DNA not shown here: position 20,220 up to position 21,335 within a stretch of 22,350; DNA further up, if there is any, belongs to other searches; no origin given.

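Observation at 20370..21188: Probable RES-domain protein in the cargo region next to attR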

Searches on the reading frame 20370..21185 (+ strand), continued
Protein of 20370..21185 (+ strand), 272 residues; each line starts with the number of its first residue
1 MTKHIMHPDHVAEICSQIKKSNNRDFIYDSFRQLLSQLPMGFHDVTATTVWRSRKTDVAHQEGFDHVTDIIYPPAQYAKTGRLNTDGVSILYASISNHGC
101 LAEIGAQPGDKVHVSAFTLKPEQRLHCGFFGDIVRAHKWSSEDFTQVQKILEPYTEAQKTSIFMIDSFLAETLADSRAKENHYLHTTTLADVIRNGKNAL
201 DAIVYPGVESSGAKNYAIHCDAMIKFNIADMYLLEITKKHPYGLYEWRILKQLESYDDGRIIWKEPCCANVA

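Call 78: search_protein_families(library=padloc, proteins=[L009:3541-4134:+, L009:4134-5168:+, L009:7164-12113:+, L010:7015-7701:+, L010:7712-8644:-, L010:8654-9046:-, L001:7006-8964:-, L007:7276-11079:-, L015:1733-3589:-, L008:4217-4741:+], max_evalue=0.00001)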
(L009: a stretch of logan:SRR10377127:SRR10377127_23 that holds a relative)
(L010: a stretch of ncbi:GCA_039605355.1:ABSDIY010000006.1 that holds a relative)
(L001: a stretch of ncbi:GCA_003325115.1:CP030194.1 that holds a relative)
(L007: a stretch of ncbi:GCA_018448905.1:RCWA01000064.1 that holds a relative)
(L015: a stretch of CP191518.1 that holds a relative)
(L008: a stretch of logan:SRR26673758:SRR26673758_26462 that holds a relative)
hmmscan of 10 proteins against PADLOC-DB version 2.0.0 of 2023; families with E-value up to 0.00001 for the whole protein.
L009:3541-4134:+ (198 aa): 0 families

L009:4134-5168:+ (345 aa): 3 families
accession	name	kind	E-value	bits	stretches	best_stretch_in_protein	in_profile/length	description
PDLC03877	NsnA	-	5.5e-29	99.6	1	6-246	49-301/385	-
PDLC04027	PD-T4-2_A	-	4.3e-22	76.7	1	12-96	42-120/363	-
PDLC03418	REase_II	-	3e-14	50.9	1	22-251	32-255/372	Type II restriction enzyme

L009:7164-12113:+ (1650 aa): 23 families
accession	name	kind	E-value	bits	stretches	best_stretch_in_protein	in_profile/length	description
PDLC03921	MkoA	-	0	2178.2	1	1-1646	5-1603/1607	-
PDLC03920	MkoA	-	7.9e-135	449.6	2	555-1633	54-1101/1112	-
PDLC03924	MkoC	-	2.9e-37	126.3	2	1482-1632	822-966/1136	-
PDLC02512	PglW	-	4.6e-25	85.8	1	53-443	33-434/1403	PglW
PDLC04140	mad8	-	2.4e-12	45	1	1063-1364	9-217/314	mads_8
PDLC04059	PD-T4-6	-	4.7e-11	40.4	1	555-651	52-155/433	-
PDLC04047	PD-T4-6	-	4.1e-10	37.3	0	334-437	107-209/327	-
PDLC04053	PD-T4-6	-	1.3e-09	35.9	1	580-650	78-154/311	-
PDLC04056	PD-T4-6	-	5.8e-09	33.5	1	581-651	78-150/415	-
PDLC05066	PDC-S68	-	1.6e-08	31.1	0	992-1134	507-643/1202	-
PDLC04044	PD-T4-6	-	2.8e-08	31.3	0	556-650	84-182/372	-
PDLC04049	PD-T4-6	-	4e-08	30.5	1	582-650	85-159/442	-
PDLC04042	PD-T4-6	-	4.3e-08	31.2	0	581-650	79-152/292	-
PDLC05065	PDC-S68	-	6.9e-08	28.7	0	1333-1375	700-745/1221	-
PDLC05009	PDC-S37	-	1.2e-07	27.9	0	1078-1132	305-357/1550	-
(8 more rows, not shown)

L010:7015-7701:+ (229 aa): 1 family
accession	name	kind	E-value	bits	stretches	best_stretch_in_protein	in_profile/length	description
PDLC02331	AbiGi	-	1.4e-27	94.7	1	2-208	20-233/260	AbiGi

L010:7712-8644:- (310 aa): 12 families
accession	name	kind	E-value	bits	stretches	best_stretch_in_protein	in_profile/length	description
PDLC02297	AbiEii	-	7.1e-122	404.6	1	1-305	7-304/307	AbiEii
PDLC02302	AbiEii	-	1.4e-70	236.1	1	9-309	19-312/313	AbiEii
PDLC02289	AbiEii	-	4.5e-28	96.6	1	1-301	17-295/309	AbiEii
PDLC02292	AbiEii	-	3e-24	84.3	1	9-301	21-279/283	AbiEii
PDLC02315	AbiEii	-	5.9e-11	40.1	1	14-66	33-86/352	AbiEii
PDLC02322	AbiEii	-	6.1e-10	37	1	15-96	28-102/324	AbiEii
PDLC02303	AbiEii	-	1.8e-09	35.4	1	5-110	9-109/249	AbiEii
PDLC02316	AbiEii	-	2.2e-09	35.1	1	3-81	15-87/314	AbiEii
PDLC02304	AbiEii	-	5.8e-09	34.3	1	14-242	18-211/260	AbiEii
PDLC02321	AbiEii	-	1e-07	30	1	6-96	11-96/296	AbiEii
PDLC02288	AbiEii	-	1.4e-06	25.4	1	39-303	52-271/294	AbiEii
PDLC02291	AbiEii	-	7.6e-06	23.4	0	30-198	47-184/310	AbiEii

L010:8654-9046:- (130 aa): 4 families
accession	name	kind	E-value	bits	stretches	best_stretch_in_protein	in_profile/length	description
PDLC02229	AbiEi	-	3.5e-52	174.4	1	1-129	2-128/131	AbiEi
PDLC02258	AbiEi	-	6.5e-27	92.9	1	1-121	66-184/196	AbiEi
PDLC02226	AbiEi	-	3.5e-15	54.4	1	2-127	3-122/202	AbiEi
PDLC02233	AbiEi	-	1.1e-14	52.6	1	2-128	4-127/214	AbiEi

L001:7006-8964:- (652 aa): 0 families

L007:7276-11079:- (1267 aa): 1 family
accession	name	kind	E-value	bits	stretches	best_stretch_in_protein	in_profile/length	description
PDLC02221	Upx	-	0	2412.3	1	1-1267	2-1271/1271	-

L015:1733-3589:- (618 aa): 37 families (the best 25 are shown)
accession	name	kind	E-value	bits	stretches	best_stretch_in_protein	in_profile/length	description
PDLC02979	AriA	-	1.1e-15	56.3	2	6-134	3-108/373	-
PDLC02980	AriA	-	2.5e-12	45.4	1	29-302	2-302/304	-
PDLC02336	AbiLi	-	8.8e-12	43.2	1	5-304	1-294/340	AbiLi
PDLC02358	Old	-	9.3e-12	42.5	1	5-61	3-58/578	Old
PDLC00069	GajA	-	2.6e-11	40.7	1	6-57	3-54/687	AAA ATPase domain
PDLC00102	GajA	-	3.2e-10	37.1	1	6-55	3-52/532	AAA ATPase domain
PDLC00090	GajA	-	4.5e-10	36.8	0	6-77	3-71/659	AAA ATPase domain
PDLC00071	GajA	-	8e-10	36.1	1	6-81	3-75/588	AAA ATPase domain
PDLC00091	GajA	-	3e-09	34.2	1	6-150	3-152/627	AAA ATPase domain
PDLC00081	GajA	-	3.1e-09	34.1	1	6-66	3-60/574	AAA ATPase domain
PDLC04168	GajA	-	3.3e-09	34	1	3-67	1-62/570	-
PDLC04608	PDC-M38A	-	3.8e-09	34.7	1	3-64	1-62/367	-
PDLC02915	ATPase-Toprim_I-B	-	9.3e-09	32.6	1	6-60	3-57/623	-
PDLC00066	GajA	-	2.1e-08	31.2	1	6-73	3-68/567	AAA ATPase domain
PDLC04176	HEC-01A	-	2.8e-08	31.5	1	6-51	3-48/371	-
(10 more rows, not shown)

L008:4217-4741:+ (175 aa): 0 families

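Call 89: get_annotated_region(hit=H41, flank=4000)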
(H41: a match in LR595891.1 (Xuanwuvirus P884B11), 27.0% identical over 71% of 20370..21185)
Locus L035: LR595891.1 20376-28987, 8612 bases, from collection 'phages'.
description: Escherichia virus P88_4B11 genome assembly, chromosome: 1.
organism: Xuanwuvirus P884B11 (NCBI taxid 2844224)
taxonomy: Viruses; Duplodnaviria; Heunggongvirae; Uroviricota; Caudoviricetes; Peduoviridae; Xuanwuvirus
host: -; source: -; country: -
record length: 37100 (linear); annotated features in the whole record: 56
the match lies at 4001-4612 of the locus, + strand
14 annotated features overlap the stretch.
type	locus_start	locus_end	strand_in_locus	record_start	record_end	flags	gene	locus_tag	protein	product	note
CDS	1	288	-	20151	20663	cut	-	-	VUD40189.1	Phage major tail tube protein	-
CDS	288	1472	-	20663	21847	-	-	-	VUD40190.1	Phage tail sheath monomer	-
CDS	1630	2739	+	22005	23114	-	-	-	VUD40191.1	Gene D protein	-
CDS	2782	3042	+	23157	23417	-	-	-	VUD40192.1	hypothetical protein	-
CDS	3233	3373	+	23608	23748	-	-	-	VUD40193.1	hypothetical protein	-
CDS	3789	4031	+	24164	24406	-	-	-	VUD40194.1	hypothetical protein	-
CDS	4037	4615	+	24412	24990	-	-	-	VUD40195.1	hypothetical protein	-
CDS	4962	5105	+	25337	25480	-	-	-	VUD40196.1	hypothetical protein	-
CDS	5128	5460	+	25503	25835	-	-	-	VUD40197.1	FIG00644998: hypothetical protein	-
CDS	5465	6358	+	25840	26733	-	-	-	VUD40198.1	FIG00639972: hypothetical protein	-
CDS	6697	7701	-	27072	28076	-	-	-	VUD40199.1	Integrase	-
CDS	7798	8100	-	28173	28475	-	-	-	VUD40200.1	hypothetical protein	-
CDS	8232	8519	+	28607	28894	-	-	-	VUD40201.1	Cox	-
CDS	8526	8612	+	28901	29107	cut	-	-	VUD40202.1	FIG00642114: hypothetical protein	-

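Call 109: search_dna_similar(query=window:20370-21185:+, collection=plasmids, mode=protein, max_rows=15, max_evalue=0.00001)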
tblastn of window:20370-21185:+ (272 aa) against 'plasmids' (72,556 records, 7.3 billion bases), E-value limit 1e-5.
Records with a match: 5; places in all: 6; records where one place covers at least 80% of the query: 3.
Best place of each record, by identity: <60% 5.
By first word of the organism name: Pantoea 3; Polaromonas 1; Cupriavidus 1.
By predicted mobility (MOB-suite, as given by PLSDB): conjugative 3; mobilizable 2.
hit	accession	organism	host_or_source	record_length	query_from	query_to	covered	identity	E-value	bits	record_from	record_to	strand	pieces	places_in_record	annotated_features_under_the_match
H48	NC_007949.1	Polaromonas sp. JS666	-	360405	44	268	83%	25.2%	1e-15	84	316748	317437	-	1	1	RES family NAD+ phosphorylase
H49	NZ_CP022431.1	Pantoea ananatis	rice,cell culture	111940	29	221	71%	27.0%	3e-6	56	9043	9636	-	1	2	RES family NAD+ phosphorylase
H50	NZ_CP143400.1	Pantoea agglomerans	Brassica napus,cell culture,Seed,Seed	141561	31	266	87%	21.7%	3e-6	56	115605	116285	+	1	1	RES domain-containing protein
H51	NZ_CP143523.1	Pantoea agglomerans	-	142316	31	266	87%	21.7%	3e-6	56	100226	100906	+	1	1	RES domain-containing protein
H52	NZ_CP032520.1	Cupriavidus oxalaticus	cell culture,activated sludge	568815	46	218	64%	26.4%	5e-7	58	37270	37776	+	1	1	RES family NAD+ phosphorylase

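Call 110: get_annotated_region(hit=H48, flank=2500)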
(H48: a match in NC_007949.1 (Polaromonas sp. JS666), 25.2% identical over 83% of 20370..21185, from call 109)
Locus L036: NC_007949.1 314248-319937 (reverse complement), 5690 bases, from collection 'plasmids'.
description: Polaromonas sp. JS666 plasmid 1, complete sequence
organism: Polaromonas sp. JS666 (NCBI taxid 296591)
taxonomy: Bacteria; Pseudomonadota; Betaproteobacteria; Burkholderiales; Comamonadaceae; Polaromonas; Polaromonas sp. JS666
host: -; source: -; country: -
typing (MOB-suite, as given by PLSDB): conjugative; replicon rep_cluster_944; relaxase MOBH,MOBP; mating-pair formation MPF_T
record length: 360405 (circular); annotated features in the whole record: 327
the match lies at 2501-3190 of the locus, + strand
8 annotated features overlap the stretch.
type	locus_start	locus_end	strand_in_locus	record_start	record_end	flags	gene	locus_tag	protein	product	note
CDS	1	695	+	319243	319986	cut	-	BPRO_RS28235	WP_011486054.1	hypothetical protein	-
CDS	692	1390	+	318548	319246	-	-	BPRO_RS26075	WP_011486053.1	hypothetical protein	-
CDS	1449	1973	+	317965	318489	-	-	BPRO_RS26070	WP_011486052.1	hypothetical protein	-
CDS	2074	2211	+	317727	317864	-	-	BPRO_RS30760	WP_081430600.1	transposase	-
CDS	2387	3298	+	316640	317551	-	-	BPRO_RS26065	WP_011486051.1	RES family NAD+ phosphorylase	-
CDS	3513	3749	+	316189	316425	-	-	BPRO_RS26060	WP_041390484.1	hypothetical protein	-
CDS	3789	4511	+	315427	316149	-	-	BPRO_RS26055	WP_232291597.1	SOS response-associated peptidase family protein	GO:0006974 - DNA damage response [Evidence IEA]; GO:0018142 - protein-DNA covalent cross-linking [Evidence IEA]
CDS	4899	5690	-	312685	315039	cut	-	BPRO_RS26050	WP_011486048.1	adenosylcobalamin-dependent ribonucleoside-diphosphate reductase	-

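Call 111: get_annotated_region(hit=H50, flank=2500)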
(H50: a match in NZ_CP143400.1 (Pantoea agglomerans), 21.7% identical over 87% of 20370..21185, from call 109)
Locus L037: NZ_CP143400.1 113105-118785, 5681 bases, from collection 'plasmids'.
description: Pantoea agglomerans strain CFBP8756 plasmid punamed3, complete sequence
organism: Pantoea agglomerans (NCBI taxid 549)
taxonomy: Bacteria; Pseudomonadota; Gammaproteobacteria; Enterobacterales; Erwiniaceae; Pantoea; Pantoea agglomerans
host: -; source: Brassica napus,cell culture,Seed,Seed; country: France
typing (MOB-suite, as given by PLSDB): mobilizable; replicon rep_cluster_1203,rep_cluster_1441; relaxase MOBF,MOBF
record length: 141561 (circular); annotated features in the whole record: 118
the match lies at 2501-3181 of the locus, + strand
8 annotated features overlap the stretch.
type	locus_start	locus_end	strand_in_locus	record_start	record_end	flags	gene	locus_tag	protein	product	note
CDS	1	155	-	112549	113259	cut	-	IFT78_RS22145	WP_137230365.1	tyrosine-type recombinase/integrase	GO:0015074 - DNA integration [Evidence IEA]; GO:0006310 - DNA recombination [Evidence IEA]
CDS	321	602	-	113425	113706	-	-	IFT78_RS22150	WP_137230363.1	hypothetical protein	-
CDS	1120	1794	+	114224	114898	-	-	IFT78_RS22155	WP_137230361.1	hypothetical protein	-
CDS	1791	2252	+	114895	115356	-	-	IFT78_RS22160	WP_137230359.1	hypothetical protein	-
CDS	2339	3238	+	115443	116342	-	-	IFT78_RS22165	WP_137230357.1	RES domain-containing protein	-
CDS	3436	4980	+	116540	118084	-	-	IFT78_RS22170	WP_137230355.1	P-loop NTPase fold protein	-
CDS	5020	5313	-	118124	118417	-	-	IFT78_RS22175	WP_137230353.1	hypothetical protein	-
CDS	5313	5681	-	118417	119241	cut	-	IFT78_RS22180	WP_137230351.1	ParA family protein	-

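Call 112: get_annotated_region(hit=H49, flank=2500)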
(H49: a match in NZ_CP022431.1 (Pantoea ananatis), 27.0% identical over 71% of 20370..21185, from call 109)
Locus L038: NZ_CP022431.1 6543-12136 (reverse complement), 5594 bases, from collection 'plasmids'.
description: Pantoea ananatis strain YJ76 plasmid p_unamed2
organism: Pantoea ananatis (NCBI taxid 553)
taxonomy: Bacteria; Pseudomonadota; Gammaproteobacteria; Enterobacterales; Erwiniaceae; Pantoea; Pantoea ananatis
host: -; source: rice,cell culture; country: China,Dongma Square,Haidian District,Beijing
typing (MOB-suite, as given by PLSDB): conjugative; relaxase MOBF; mating-pair formation MPF_F
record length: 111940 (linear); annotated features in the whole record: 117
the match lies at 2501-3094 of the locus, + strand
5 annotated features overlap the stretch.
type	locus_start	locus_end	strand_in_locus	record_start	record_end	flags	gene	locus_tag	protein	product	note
CDS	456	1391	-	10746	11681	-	repA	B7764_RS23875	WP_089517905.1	plasmid replication initiator RepA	-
CDS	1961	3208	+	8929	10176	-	-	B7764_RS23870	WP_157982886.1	RES family NAD+ phosphorylase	-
CDS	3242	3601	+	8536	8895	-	-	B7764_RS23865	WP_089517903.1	hypothetical protein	-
CDS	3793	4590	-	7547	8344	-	-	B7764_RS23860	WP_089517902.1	DsbA family protein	-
CDS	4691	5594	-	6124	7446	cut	-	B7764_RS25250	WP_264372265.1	conjugative transfer relaxase/helicase TraI domain-containing protein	-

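Call 115: find_related_loci(query=A3, collection=viral_contigs, flank=5000)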
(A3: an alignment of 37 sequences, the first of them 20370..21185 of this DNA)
Query A3 (272 aa) in viral_contigs; peptide patterns used: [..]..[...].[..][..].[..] (x = any residue, [..] = any of these).
21 stretches matched a pattern; 2 encode a relative of the query (tblastn E <= 1e-3); 2 distinct loci.
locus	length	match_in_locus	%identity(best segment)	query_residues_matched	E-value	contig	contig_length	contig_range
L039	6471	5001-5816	100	1-272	0e+0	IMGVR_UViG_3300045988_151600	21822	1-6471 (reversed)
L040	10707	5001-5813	84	1-271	2e-162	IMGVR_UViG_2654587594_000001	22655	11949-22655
